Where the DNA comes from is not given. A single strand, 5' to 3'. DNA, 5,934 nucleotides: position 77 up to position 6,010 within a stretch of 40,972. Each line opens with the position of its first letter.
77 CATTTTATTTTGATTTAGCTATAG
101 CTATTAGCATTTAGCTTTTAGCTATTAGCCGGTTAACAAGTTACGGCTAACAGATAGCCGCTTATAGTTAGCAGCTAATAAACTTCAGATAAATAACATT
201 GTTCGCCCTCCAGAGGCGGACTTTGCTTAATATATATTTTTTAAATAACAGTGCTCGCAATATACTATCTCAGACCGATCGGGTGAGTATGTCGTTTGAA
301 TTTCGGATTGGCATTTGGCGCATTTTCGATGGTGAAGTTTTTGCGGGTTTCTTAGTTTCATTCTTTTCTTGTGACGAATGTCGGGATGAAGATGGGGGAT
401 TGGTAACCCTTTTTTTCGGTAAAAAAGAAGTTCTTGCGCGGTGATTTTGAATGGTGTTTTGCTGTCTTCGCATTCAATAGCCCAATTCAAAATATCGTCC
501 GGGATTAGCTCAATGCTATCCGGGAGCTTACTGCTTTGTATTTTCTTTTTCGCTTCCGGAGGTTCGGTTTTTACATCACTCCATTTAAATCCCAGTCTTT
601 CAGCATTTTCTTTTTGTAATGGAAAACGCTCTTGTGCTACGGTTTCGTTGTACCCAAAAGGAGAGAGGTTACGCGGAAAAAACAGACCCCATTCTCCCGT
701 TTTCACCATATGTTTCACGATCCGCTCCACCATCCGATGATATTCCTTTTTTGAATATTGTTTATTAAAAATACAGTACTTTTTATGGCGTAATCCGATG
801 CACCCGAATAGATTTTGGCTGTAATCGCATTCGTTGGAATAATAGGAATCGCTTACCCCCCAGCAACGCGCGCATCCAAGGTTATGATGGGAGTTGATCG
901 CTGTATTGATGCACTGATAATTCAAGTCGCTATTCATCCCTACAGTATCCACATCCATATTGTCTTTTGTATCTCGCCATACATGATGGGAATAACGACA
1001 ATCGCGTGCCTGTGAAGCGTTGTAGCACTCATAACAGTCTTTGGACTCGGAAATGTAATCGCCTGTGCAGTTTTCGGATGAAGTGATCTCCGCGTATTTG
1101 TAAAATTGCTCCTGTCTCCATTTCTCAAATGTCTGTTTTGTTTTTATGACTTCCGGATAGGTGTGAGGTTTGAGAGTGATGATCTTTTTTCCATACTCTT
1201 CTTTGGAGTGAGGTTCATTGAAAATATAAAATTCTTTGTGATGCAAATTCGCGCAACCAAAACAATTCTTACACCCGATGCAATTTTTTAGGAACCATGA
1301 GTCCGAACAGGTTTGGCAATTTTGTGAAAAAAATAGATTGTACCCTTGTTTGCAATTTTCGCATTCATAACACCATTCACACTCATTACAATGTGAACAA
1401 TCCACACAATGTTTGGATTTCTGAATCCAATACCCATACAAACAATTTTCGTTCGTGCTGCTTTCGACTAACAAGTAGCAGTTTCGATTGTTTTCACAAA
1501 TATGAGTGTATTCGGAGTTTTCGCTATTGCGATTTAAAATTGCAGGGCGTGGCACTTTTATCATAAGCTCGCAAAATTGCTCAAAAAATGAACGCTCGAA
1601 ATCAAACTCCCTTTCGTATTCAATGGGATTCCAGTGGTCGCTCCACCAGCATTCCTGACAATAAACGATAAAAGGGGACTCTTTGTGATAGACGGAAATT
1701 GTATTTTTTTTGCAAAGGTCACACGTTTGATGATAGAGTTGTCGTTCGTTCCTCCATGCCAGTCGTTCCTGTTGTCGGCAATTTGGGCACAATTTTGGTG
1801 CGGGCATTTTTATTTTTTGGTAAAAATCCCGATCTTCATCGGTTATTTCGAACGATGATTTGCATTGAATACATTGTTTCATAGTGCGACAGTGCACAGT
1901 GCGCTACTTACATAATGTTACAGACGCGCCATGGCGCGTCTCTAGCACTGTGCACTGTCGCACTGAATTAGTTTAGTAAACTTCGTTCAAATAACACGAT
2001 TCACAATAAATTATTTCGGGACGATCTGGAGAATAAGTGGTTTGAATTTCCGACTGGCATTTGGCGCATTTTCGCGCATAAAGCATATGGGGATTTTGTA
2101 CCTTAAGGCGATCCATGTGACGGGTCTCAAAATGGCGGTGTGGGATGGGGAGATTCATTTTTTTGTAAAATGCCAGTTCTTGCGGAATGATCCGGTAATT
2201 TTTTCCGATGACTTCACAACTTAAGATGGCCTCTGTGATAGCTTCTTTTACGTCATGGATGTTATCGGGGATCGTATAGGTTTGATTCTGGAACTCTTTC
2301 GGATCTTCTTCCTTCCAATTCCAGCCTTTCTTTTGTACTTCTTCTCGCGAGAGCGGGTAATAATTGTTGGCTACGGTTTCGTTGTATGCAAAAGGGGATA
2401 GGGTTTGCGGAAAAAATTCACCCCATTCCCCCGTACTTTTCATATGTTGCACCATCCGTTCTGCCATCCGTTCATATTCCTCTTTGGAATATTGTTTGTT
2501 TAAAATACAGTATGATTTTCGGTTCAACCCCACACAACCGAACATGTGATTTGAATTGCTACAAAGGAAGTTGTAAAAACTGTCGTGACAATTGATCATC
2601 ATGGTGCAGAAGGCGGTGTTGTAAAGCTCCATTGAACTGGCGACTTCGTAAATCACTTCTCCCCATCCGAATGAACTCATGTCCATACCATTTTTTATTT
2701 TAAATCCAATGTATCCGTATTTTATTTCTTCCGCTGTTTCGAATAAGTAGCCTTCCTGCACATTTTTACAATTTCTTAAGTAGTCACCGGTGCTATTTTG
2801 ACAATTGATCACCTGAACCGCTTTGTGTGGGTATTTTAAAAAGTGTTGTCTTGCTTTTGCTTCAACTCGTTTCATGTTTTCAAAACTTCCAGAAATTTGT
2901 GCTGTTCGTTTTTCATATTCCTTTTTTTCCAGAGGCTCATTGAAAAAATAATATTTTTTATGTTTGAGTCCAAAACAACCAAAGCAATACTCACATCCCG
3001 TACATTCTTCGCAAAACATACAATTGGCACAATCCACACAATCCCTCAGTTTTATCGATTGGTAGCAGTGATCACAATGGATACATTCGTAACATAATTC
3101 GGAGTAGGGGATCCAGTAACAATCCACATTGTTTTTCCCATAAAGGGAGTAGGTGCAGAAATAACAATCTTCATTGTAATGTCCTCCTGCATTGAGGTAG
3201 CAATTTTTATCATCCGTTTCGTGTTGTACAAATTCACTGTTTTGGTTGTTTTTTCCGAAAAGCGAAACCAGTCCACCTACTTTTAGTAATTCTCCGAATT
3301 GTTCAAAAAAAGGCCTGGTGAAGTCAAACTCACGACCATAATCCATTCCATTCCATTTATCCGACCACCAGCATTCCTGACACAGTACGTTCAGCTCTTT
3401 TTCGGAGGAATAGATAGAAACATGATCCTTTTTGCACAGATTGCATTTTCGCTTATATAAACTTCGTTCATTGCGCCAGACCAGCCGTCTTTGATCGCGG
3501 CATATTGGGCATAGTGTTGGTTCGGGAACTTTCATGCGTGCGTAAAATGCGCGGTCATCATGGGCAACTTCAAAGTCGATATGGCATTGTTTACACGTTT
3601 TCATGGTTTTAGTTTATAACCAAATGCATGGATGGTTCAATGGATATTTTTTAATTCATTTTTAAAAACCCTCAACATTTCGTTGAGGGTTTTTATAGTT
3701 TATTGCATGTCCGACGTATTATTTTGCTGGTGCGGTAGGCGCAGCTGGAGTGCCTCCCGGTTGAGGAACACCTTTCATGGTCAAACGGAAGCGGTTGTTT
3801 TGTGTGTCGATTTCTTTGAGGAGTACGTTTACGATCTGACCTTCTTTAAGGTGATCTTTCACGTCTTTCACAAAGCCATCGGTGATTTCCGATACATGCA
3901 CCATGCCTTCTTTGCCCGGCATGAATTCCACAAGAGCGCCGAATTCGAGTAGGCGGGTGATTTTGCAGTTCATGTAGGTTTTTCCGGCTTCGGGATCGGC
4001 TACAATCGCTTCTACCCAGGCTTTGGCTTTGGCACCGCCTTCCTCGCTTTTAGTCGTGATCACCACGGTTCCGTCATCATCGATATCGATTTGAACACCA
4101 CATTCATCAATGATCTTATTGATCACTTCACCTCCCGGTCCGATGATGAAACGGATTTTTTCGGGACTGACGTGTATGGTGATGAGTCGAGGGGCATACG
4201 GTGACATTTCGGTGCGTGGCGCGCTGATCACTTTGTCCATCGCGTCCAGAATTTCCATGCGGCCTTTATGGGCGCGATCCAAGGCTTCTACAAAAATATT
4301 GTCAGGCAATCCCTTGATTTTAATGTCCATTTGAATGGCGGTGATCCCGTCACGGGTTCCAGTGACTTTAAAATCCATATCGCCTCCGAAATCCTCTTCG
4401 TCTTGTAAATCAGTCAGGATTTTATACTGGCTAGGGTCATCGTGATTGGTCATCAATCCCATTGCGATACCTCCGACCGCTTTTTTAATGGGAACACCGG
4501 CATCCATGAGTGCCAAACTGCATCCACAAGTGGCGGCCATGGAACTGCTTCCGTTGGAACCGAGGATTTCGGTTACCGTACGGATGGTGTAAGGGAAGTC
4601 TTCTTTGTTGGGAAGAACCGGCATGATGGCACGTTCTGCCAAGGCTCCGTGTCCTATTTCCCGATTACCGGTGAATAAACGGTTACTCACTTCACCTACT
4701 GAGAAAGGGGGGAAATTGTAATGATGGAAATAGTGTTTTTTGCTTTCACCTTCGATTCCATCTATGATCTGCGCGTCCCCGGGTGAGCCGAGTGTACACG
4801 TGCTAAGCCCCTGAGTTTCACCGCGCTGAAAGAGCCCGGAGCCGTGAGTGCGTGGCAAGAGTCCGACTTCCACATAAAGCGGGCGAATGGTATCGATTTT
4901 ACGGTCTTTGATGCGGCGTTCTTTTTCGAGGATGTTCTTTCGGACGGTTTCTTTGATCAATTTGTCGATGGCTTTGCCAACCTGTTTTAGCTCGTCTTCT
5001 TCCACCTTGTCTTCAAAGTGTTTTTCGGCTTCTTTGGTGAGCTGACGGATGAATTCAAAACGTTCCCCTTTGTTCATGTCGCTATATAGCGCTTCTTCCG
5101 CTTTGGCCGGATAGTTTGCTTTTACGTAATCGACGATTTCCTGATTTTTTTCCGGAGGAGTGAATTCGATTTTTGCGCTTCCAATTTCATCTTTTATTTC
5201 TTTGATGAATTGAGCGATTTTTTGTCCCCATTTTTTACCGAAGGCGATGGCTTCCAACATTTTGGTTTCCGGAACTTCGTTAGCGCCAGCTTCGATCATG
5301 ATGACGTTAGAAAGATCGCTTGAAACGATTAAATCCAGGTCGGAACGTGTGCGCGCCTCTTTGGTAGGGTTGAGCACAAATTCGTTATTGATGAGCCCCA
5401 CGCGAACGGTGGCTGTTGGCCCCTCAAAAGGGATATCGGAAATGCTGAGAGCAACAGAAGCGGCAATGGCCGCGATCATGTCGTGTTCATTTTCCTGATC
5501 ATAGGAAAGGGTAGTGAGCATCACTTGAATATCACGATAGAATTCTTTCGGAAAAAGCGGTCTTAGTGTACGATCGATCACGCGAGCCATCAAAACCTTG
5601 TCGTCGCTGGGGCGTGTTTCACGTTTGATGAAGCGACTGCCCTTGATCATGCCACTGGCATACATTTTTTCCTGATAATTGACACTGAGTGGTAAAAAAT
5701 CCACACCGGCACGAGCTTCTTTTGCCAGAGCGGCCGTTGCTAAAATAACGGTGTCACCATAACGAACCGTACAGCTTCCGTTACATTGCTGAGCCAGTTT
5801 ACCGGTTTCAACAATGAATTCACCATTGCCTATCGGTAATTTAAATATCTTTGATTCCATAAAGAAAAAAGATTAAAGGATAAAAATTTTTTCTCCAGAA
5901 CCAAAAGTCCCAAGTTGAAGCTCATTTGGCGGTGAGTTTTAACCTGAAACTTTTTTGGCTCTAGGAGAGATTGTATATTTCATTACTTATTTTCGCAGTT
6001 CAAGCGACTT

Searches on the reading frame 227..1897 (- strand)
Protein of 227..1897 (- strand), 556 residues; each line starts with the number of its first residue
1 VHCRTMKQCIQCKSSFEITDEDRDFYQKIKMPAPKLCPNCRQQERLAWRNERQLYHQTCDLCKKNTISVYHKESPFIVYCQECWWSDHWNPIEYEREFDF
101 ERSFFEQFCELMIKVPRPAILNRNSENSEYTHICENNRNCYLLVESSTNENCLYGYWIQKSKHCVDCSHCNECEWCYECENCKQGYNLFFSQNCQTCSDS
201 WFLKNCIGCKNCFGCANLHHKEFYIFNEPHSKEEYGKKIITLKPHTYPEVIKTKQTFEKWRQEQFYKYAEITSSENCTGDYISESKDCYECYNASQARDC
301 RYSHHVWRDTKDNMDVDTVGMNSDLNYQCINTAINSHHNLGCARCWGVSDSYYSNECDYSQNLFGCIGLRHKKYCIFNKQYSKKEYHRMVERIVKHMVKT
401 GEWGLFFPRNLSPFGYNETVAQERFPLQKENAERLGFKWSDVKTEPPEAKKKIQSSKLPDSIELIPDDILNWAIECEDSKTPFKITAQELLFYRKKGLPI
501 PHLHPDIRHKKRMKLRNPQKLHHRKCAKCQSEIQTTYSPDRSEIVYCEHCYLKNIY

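Call 8: search_protein_families(library=pfam, proteins=[window:227-1897:-], max_evalue=0.001)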
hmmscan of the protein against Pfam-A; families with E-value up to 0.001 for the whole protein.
window:227-1897:- (556 aa): 1 family
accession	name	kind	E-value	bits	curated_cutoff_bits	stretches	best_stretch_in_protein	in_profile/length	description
PF23477.1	zf_Tbcl_2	-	9.7e-05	22.4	27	1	520-553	2-35/37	Probable treble clef zinc finger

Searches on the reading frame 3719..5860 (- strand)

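Call 8: search_protein_families(library=pfam, proteins=[window:3719-5860:-], max_evalue=0.001)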
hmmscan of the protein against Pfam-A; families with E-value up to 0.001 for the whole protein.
window:3719-5860:- (713 aa): 5 families
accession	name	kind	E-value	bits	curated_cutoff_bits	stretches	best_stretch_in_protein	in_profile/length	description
PF01138.27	RNase_PH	-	5.1e-52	176.2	25.5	2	16-144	6-130/130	3' exoribonuclease family, domain 1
PF03725.20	RNase_PH_C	-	1.6e-20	73.3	20.8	2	147-210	1-66/67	3' exoribonuclease family, domain 2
PF00013.35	KH_1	-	1.4e-12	47.6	21.5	1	560-617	2-65/66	KH domain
PF00575.29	S1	-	1.8e-09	38.3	22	1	633-696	11-74/74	S1 RNA binding domain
PF03726.19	PNPase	-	6.6e-07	30.2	24.6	1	243-318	3-78/81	Polyribonucleotide nucleotidyltransferase, RNA binding domain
